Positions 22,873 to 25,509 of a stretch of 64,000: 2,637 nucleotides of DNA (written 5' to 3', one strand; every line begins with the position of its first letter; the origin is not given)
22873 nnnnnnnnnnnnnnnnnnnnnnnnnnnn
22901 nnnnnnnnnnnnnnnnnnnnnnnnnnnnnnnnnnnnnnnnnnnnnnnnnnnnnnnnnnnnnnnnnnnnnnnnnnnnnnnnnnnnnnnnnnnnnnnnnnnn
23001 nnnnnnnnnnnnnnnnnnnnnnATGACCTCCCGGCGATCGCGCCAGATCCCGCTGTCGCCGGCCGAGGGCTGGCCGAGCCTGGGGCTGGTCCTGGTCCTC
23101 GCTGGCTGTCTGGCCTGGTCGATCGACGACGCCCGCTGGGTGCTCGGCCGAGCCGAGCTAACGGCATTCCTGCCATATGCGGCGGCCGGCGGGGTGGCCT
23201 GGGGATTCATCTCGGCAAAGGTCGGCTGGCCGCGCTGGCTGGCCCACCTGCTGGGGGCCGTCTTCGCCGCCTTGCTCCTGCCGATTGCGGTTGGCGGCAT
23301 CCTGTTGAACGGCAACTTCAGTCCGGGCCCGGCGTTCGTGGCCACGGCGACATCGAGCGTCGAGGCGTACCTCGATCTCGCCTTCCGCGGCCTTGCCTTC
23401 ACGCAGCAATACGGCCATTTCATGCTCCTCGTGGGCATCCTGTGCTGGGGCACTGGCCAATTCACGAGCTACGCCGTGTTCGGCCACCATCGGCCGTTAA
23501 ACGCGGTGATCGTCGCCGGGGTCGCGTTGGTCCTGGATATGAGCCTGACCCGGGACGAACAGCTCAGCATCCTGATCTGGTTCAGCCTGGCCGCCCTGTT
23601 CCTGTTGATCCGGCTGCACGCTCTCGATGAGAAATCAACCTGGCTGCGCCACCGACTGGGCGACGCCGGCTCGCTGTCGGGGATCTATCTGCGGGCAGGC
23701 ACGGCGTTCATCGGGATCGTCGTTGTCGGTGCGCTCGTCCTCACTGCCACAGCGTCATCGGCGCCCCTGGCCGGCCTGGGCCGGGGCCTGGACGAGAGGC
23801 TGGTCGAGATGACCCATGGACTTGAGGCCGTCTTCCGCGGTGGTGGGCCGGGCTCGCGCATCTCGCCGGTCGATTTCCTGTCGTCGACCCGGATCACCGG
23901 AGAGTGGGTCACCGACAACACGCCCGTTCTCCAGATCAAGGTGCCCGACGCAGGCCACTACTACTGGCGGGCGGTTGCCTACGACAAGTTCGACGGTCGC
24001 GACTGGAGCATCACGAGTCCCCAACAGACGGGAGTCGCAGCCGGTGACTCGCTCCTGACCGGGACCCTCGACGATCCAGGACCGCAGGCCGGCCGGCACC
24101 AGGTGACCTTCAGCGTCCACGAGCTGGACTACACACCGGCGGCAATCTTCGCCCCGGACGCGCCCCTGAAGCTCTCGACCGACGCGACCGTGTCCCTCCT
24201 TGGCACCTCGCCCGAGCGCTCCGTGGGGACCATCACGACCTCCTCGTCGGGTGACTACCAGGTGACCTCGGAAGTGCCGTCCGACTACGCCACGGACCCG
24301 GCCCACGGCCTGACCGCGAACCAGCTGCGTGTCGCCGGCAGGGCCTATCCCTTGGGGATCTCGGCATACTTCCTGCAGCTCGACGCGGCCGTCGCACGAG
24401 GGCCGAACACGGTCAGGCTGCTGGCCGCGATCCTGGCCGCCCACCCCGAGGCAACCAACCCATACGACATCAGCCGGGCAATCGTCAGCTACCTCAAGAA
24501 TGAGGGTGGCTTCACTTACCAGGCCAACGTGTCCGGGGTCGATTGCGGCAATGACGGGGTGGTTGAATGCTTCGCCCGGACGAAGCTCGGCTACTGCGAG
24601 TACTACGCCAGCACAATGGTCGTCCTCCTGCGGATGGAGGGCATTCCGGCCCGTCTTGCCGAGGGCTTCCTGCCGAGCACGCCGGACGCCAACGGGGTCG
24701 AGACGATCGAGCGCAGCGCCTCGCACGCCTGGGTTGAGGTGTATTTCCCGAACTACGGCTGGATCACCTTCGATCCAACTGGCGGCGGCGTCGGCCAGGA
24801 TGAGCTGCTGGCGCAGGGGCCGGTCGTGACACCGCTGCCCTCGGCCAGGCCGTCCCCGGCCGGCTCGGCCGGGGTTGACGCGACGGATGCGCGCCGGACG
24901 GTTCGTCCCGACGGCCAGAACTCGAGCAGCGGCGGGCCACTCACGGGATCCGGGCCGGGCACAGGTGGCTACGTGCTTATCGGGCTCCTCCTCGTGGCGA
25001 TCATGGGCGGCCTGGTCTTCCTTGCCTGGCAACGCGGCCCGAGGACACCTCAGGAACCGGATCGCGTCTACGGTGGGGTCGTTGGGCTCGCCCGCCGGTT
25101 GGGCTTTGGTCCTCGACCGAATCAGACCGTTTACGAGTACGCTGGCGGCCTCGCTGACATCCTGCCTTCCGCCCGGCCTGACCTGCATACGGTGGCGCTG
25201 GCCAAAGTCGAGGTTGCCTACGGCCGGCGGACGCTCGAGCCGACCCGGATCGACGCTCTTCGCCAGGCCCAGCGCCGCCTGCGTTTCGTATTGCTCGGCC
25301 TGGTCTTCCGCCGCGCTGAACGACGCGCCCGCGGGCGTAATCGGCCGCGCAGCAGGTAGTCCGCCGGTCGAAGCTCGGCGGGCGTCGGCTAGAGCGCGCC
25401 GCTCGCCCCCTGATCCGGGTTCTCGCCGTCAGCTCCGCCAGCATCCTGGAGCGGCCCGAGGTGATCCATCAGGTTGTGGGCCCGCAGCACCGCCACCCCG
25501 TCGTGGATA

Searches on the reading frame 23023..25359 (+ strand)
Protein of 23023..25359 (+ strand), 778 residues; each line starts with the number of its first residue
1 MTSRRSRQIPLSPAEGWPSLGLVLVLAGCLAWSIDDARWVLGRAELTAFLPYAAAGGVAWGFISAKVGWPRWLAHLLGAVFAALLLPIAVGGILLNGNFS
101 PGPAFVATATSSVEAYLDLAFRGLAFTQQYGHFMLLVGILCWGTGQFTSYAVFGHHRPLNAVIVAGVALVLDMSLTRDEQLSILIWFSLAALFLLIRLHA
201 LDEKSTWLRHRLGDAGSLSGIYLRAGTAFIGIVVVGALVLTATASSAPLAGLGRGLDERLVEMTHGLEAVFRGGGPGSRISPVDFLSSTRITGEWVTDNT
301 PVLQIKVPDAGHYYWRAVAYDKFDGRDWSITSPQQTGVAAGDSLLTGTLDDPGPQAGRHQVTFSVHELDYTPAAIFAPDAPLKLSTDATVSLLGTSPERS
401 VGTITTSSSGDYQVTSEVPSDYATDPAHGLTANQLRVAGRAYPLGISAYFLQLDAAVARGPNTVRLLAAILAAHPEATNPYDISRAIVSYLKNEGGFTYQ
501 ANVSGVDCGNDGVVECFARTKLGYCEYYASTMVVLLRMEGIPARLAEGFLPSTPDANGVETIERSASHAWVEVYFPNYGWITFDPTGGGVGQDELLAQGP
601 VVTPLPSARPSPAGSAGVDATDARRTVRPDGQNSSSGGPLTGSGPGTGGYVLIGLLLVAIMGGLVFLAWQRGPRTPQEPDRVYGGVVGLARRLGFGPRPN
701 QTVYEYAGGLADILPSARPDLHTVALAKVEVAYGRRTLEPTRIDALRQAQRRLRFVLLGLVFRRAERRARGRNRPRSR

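Call 14: search_protein_families(library=pfam, proteins=[window:23023-25359:+], max_evalue=0.001)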
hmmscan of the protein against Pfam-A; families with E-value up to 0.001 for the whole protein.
window:23023-25359:+ (778 aa): 3 families
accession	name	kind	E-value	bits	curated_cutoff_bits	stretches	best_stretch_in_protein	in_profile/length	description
PF01841.26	Transglut_core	-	2.9e-22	79.4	23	1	477-585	11-108/108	Transglutaminase-like superfamily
PF11992.13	TgpA_N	-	6.5e-16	58.7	30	1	49-419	20-329/333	TgpA N-terminal domain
PF13559.11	DUF4129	-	1.6e-07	31.7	24.8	1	688-750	8-68/69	Domain of unknown function (DUF4129)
